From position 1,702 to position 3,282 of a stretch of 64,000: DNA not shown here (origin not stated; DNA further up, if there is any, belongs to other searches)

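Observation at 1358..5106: Orphan four-gene module (three unrecognisable soluble proteins plus a SAM methyltransferase) between katG and comEC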

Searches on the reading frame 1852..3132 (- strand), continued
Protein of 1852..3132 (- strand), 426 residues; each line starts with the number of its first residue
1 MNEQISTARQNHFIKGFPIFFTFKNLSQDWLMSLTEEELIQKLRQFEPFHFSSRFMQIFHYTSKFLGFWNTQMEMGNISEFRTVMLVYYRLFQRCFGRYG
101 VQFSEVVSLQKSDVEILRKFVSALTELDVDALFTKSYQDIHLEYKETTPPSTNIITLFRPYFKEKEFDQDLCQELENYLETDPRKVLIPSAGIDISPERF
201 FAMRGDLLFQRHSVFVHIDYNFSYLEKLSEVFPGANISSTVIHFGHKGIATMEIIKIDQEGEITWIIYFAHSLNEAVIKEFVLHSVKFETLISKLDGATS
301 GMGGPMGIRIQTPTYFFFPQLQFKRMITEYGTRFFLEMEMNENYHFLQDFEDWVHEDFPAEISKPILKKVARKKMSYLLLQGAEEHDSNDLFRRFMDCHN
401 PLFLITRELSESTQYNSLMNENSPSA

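Call 70: list_cluster_members(proteins=[P0013, P0015, P0017, P0019, P0021, P0023, P0027, P0033, P0037, P0042])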
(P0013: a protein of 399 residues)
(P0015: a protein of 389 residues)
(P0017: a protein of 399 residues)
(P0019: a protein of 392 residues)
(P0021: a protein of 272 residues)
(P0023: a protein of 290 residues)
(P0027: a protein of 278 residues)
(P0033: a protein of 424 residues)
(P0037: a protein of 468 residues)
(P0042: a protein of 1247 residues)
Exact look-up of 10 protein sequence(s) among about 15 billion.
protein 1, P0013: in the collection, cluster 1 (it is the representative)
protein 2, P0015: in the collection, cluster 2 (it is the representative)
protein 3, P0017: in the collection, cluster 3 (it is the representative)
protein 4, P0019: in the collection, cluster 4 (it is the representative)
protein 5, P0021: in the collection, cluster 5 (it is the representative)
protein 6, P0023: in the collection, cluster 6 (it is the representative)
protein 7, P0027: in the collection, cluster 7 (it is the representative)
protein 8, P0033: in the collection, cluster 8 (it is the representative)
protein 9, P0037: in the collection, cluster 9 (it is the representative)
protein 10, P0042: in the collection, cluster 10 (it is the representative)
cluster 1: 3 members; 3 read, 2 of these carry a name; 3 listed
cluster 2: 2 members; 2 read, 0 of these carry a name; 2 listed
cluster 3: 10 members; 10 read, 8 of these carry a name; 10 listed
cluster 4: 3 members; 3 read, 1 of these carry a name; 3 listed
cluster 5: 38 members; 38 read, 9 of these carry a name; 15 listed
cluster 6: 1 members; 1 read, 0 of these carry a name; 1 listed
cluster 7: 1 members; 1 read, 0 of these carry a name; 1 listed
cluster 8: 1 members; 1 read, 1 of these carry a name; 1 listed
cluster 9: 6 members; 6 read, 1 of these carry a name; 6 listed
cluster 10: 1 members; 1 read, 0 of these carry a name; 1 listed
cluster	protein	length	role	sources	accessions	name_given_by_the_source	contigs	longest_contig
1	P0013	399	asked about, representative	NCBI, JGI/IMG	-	hypothetical protein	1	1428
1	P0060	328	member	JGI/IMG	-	hypothetical protein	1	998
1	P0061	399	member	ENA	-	-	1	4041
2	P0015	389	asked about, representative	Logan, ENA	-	-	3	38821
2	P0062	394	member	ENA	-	-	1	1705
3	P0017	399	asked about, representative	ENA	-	-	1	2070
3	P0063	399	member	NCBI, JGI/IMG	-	hypothetical protein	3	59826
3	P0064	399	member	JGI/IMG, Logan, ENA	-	hypothetical protein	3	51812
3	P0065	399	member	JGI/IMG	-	hypothetical protein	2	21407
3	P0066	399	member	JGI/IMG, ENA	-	hypothetical protein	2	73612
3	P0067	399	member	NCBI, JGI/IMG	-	hypothetical protein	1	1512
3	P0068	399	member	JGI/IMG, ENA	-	hypothetical protein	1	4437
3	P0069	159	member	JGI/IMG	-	hypothetical protein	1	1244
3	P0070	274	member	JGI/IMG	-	hypothetical protein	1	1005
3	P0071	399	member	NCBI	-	-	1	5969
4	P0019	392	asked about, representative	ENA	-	-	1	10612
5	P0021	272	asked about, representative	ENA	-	-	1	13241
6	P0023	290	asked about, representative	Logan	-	-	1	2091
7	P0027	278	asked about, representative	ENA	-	-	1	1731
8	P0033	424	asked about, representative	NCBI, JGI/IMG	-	hypothetical protein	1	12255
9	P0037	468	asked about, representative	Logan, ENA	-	-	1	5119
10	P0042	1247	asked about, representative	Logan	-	-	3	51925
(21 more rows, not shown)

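Call 71: find_encoding_contigs(protein=P0066, flank=8000, max_places=3)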
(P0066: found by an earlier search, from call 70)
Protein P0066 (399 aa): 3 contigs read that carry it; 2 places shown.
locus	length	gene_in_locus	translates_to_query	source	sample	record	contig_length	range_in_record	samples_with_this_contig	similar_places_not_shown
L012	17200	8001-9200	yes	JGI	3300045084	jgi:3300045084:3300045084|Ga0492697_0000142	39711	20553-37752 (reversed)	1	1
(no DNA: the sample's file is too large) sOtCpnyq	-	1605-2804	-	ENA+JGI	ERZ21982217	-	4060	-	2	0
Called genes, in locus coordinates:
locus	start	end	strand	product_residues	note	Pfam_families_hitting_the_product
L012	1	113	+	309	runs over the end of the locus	PF00892:EamA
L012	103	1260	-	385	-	PF00535:Glycos_transf_2, PF13641:Glyco_tranf_2_3, PF13506:Glyco_transf_21 (weak)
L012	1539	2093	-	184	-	PF08239:SH3_3 (weak)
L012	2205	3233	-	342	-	PF03308:MeaB, PF02492:cobW (faint)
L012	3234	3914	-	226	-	PF01965:DJ-1_PfpI (faint)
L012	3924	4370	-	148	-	-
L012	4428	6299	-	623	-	PF00005:ABC_tran, PF02463:SMC_N (weak), PF13476:AAA_23 (faint), PF13555:AAA_29 (faint), PF13304:AAA_21 (faint), PF12848:ABC_tran_Xtn, PF00005:ABC_tran, PF16326:ABC_tran_CTD, +1 more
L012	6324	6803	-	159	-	PF14126:DUF4293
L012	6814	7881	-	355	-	PF01264:Chorismate_synt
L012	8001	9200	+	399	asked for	-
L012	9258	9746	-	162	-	PF10543:ORF6N, PF09669:Phage_pRha (faint)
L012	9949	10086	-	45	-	PF01264:Chorismate_synt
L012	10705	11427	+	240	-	PF04892:VanZ-LLP1 (weak), PF00027:cNMP_binding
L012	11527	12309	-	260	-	PF08843:AbiEii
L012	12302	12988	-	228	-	-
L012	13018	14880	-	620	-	-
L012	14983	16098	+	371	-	-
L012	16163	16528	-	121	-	PF01381:HTH_3, PF12844:HTH_19, PF13560:HTH_31 (weak)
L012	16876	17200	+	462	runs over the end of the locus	PF03739:LptF_LptG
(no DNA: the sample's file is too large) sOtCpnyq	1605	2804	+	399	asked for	-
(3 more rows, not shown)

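Call 72: find_encoding_contigs(protein=P0015, flank=8000, max_places=3)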
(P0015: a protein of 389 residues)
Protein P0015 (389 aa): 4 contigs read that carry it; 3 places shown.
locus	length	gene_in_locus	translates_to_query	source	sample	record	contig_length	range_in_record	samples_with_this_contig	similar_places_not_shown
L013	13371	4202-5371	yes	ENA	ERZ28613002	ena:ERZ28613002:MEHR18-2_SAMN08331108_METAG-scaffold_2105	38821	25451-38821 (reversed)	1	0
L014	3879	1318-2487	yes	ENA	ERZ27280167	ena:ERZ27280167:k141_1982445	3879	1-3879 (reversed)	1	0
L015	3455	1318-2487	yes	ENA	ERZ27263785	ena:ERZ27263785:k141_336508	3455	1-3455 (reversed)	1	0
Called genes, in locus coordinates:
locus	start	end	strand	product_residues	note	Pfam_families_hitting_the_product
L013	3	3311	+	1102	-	?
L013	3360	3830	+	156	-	PF00149:Metallophos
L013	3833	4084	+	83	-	-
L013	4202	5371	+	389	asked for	-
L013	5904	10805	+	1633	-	PF13191:AAA_16 (weak), PF24883:NPHP3_N, PF05729:NACHT (weak), PF07719:TPR_2 (faint), PF13374:TPR_10 (faint), PF13424:TPR_12 (faint), PF24603:TPR_30 (faint)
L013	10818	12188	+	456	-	PF13519:VWA_2, PF00092:VWA, PF13768:VWA_3 (weak), PF18962:Por_Secre_tail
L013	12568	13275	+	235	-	PF00092:VWA, PF10138:vWA-TerF-like (weak), PF13519:VWA_2, PF13768:VWA_3 (faint)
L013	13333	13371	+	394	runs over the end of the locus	PF13672:PP2C_2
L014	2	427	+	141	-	?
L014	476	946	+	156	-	PF00149:Metallophos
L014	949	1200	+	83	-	-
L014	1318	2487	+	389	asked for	-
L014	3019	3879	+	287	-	?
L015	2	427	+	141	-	?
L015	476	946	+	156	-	PF00149:Metallophos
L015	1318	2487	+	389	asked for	-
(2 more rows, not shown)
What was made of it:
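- P0015 sits between a Metallophos protein and a 1633-aa NACHT/TPR STAND NTPase, with vWA and PP2C genes nearby (call 72).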

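Call 82: search_protein_families(library=padloc, proteins=[L013:3-3311:+, L013:3360-3830:+, L013:3833-4084:+, L013:5904-10805:+, L012:13018-14880:-, L012:14983-16098:+, L012:12302-12988:-, L012:11527-12309:-], max_evalue=0.001)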
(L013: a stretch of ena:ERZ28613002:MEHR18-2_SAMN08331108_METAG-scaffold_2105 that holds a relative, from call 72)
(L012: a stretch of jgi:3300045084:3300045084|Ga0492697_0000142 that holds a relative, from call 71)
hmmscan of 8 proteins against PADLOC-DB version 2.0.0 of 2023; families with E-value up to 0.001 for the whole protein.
L013:3-3311:+ (1102 aa): 1 family
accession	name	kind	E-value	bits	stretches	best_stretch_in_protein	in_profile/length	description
PDLC01169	TPR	-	4e-07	27.7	1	282-369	121-207/252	TPR repeats containing protein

L013:3360-3830:+ (156 aa): 0 families

L013:3833-4084:+ (83 aa): 0 families

L013:5904-10805:+ (1633 aa): 1 family
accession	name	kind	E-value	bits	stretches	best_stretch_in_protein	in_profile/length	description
PDLC02372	Nhi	-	0.00082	16.1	0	260-306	189-235/470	-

L012:13018-14880:- (620 aa): 0 families

L012:14983-16098:+ (371 aa): 0 families

L012:12302-12988:- (228 aa): 23 families
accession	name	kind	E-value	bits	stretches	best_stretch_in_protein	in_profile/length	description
PDLC02241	AbiEi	-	3.2e-57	191.6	1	28-225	3-197/199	AbiEi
PDLC02272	AbiEi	-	1.3e-55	186.3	1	28-225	3-197/200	AbiEi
PDLC02230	AbiEi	-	2e-34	117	1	55-224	20-191/192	AbiEi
PDLC02240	AbiEi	-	3.9e-20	70.3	1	63-224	43-212/216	AbiEi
PDLC02255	AbiEi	-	1.8e-17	61.6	1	55-222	34-183/186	AbiEi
PDLC02274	AbiEi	-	2.8e-15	54.6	1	63-223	43-211/217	AbiEi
PDLC02267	AbiEi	-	6.1e-15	53.3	1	57-220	40-195/252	AbiEi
PDLC02225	AbiEi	-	2.1e-10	38.7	1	51-181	28-153/198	AbiEi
PDLC02269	AbiEi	-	1e-09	36.1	1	33-219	5-187/251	AbiEi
PDLC02271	AbiEi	-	3.3e-09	34.3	1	56-176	42-169/263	AbiEi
PDLC02287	AbiEi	-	3.4e-09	34.6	1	37-223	9-192/253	AbiEi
PDLC02232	AbiEi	-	1.1e-07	29.9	1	57-182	40-169/177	AbiEi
PDLC02275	AbiEi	-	2e-06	26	1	51-182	21-145/184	AbiEi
PDLC02265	AbiEi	-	3.3e-06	25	1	53-187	27-162/198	AbiEi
PDLC02249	AbiEi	-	4.5e-06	24.6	1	52-113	28-93/184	AbiEi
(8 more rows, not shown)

L012:11527-12309:- (260 aa): 24 families
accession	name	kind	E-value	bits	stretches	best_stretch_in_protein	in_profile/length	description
PDLC02313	AbiEii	-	2.9e-101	336.2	1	1-256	1-253/254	AbiEii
PDLC02293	AbiEii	-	6.4e-28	96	1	22-247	20-254/270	AbiEii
PDLC02296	AbiEii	-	2.9e-23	80.4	1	17-231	19-237/282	AbiEii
PDLC02304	AbiEii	-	1.2e-16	59.5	1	18-196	17-192/260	AbiEii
PDLC02323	AbiEii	-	2.6e-16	58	1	1-244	1-236/248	AbiEii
PDLC02307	AbiEii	-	4.5e-13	47.5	1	29-223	8-175/219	AbiEii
PDLC02330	AbiEii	-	2.1e-10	38.7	1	23-219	6-180/219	AbiEii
PDLC02321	AbiEii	-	6.8e-10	37.1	2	144-231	166-258/296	AbiEii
PDLC02292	AbiEii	-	1.2e-09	36.4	1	19-122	25-118/283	AbiEii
PDLC02324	AbiEii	-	1.3e-09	36.2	1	26-69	9-52/231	AbiEii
PDLC02328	AbiEii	-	6e-09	34.1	1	41-192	12-143/203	AbiEii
PDLC02288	AbiEii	-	9e-09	32.6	1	21-76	30-85/294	AbiEii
PDLC02306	AbiEii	-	1e-08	33.2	1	34-210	31-224/280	AbiEii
PDLC02294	AbiEii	-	1.5e-08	32.8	1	1-192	1-187/260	AbiEii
PDLC02318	AbiEii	-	1.8e-06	25.6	1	29-121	27-117/280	AbiEii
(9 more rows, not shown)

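Call 87: find_related_loci(query=A4, collection=viral_contigs, flank=8000)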
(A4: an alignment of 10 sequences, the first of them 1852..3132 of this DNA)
Query A4 (426 aa) in viral_contigs; peptide patterns used: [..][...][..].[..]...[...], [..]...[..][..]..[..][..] (x = any residue, [..] = any of these).
180 stretches matched a pattern, but none encodes a relative of the query by tblastn (E <= 1e-3).

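Call 94: fold_search(model_id=the predicted structure, library=viral)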
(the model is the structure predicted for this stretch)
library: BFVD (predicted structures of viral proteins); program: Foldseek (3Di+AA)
matches with E <= 10: 511; with E <= 0.001: 0
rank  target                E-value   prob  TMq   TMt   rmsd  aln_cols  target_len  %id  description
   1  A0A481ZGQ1            2.2e-03  0.99  0.22  0.34  18.5       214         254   11  DOT1 domain-containing protein [Pithovirus LCPAC404]
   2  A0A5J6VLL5            3.7e-03  0.98  0.29  0.42  18.5       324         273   10  Uncharacterized protein [Megaviridae environmental sample]
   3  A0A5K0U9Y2            1.3e-02  0.72  0.23  0.21  20.1       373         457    8  Small RNA 2'-O-methyltransferase [Yasminevirus sp. GU-2018]
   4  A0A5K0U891            1.5e-02  0.94  0.27  0.29   8.8       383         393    9  Uncharacterized protein [Yasminevirus sp. GU-2018]
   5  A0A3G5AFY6            1.6e-02  0.44  0.21  0.15  22.6       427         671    9  mRNA capping enzyme [Satyrvirus sp.]
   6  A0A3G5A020            3.7e-02  0.41  0.19  0.27  21.0       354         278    8  Uncharacterized protein [Harvfovirus sp.]
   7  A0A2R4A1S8            3.7e-02  0.13  0.14  0.10  21.8       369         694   10  (no name in the UniProt tables at hand)
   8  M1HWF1                4.5e-02  0.25  0.16  0.13  19.3       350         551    8  (no name in the UniProt tables at hand)
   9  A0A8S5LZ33            6.9e-02  0.08  0.10  0.09  23.0       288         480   11  Replicative DNA helicase [Siphoviridae sp. ctCsv15]
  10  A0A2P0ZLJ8            1.3e-01  0.94  0.15  0.30   4.5        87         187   15  Poly A polymerase head domain-containing protein [Pseudomonas phage phiNV3]
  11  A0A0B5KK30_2          2.0e-01  0.09  0.19  0.09  23.3       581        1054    9  RNA-directed RNA polymerase L [Sanxia water strider virus 4]
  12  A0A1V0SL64            2.1e-01  0.18  0.13  0.05  14.8       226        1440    9  Glycosyltransferase [Klosneuvirus KNV1]
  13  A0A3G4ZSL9            2.1e-01  0.13  0.10  0.13  11.8       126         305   10  Uncharacterized protein [Edafosvirus sp.]
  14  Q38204                2.2e-01  0.38  0.24  0.37  18.7       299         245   10  DNA (cytosine-5-)-methyltransferase [Halobacterium phage phiH]
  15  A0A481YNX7            2.2e-01  0.30  0.21  0.30  15.3       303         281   11  SAM dependent methyltransferase [Pithovirus LCDPAC02]
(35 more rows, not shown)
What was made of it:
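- On Class-I methyltransferase fold (C426 C-domain, A382): The BFVD best hit is a DOT1-domain protein at E 2.2e-3, probability 0.99, followed by several other MTases (call 94).
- The BFVD top hits are methyltransferases: a DOT1-domain protein at E 2.2e-3 with probability 0.99, followed by a 2'-O-MTase, a capping enzyme, a C5-MTase and SAM MTases (call 94).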

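Call 95: search_solved_structures(query=A3, max_evalue=10)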
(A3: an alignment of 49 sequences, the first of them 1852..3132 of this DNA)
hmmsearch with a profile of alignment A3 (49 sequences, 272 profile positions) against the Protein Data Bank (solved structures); distinct sequences matched with E-value up to 10: 0.

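Call 106: search_dna_similar(query=P0053, collection=plasmids, mode=protein, max_evalue=0.001, max_rows=15)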
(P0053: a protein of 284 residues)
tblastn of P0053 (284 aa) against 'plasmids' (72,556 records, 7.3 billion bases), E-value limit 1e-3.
Records with a match: 1; places in all: 1; records where one place covers at least 80% of the query: 0.
Best place of each record, by identity: <60% 1.
By first word of the organism name: Chryseobacterium 1.
By predicted mobility (MOB-suite, as given by PLSDB): non-mobilizable 1.
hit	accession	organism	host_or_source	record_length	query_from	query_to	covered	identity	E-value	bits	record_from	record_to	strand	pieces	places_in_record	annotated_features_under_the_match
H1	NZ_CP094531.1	Chryseobacterium oryzae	Single cell,Andong Sikhe (Andong rice ...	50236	9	202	68%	33.2%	4e-19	94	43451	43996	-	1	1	hypothetical protein (x2)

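Call 108: get_annotated_region(hit=H1, flank=7000)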
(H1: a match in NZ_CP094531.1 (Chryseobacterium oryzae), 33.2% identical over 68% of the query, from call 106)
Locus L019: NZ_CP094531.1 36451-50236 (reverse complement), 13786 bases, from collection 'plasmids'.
description: Chryseobacterium oryzae strain ADR-1 plasmid unnamed2, complete sequence
organism: Chryseobacterium oryzae (NCBI taxid 2929799)
taxonomy: Bacteria; Bacteroidota; Flavobacteriia; Flavobacteriales; Weeksellaceae; Chryseobacterium; Chryseobacterium oryzae
host: -; source: Single cell,Andong Sikhe (Andong rice punch); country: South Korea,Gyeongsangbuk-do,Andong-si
typing (MOB-suite, as given by PLSDB): non-mobilizable
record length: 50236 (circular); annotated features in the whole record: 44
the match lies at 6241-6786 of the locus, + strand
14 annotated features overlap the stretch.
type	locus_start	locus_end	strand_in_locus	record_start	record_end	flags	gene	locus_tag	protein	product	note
CDS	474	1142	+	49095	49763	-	-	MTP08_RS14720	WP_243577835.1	hypothetical protein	-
CDS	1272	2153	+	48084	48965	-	-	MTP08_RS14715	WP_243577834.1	WYL domain-containing protein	-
CDS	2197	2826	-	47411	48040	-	-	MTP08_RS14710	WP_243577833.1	hypothetical protein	-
CDS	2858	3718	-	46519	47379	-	-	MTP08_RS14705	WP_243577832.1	ATP-binding protein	-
CDS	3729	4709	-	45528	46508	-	-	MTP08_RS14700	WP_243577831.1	hypothetical protein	-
CDS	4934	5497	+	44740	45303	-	-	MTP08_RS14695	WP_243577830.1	recombinase family protein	GO:0006310 - DNA recombination [Evidence IEA]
CDS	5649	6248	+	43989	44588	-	-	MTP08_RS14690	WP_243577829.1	hypothetical protein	-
CDS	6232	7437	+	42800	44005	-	-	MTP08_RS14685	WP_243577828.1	hypothetical protein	-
CDS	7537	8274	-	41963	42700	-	-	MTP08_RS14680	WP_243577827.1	helix-turn-helix transcriptional regulator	GO:0006355 - regulation of DNA-templated transcription [Evidence IEA]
CDS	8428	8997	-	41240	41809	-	-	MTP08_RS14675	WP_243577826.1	GNAT family N-acetyltransferase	-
CDS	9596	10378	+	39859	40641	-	-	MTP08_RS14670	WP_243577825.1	ParA family protein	-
CDS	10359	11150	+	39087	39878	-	-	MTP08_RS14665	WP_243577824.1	hypothetical protein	-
CDS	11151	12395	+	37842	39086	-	-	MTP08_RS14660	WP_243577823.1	toprim domain-containing protein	-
CDS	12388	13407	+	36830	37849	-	-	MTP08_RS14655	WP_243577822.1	replication initiation protein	GO:0006270 - DNA replication initiation [Evidence IEA]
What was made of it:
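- A DUF7663-like gene is on a Chryseobacterium plasmid beside a serine recombinase (calls 106, 108).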

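Call 109: search_protein_families(library=ncbifam, alignment_id=A3, max_evalue=0.01)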
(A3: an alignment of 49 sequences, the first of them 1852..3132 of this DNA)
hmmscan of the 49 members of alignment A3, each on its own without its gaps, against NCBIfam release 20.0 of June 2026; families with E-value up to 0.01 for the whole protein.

A. member 1, window:1852-3132:- (426 aa): 0 families

B. families by the number of members that match (of 49 scanned): 1 family
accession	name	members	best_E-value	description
TIGR03637.1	cas1_YPEST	1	0.00052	type I-F CRISPR-associated endonuclease Cas1f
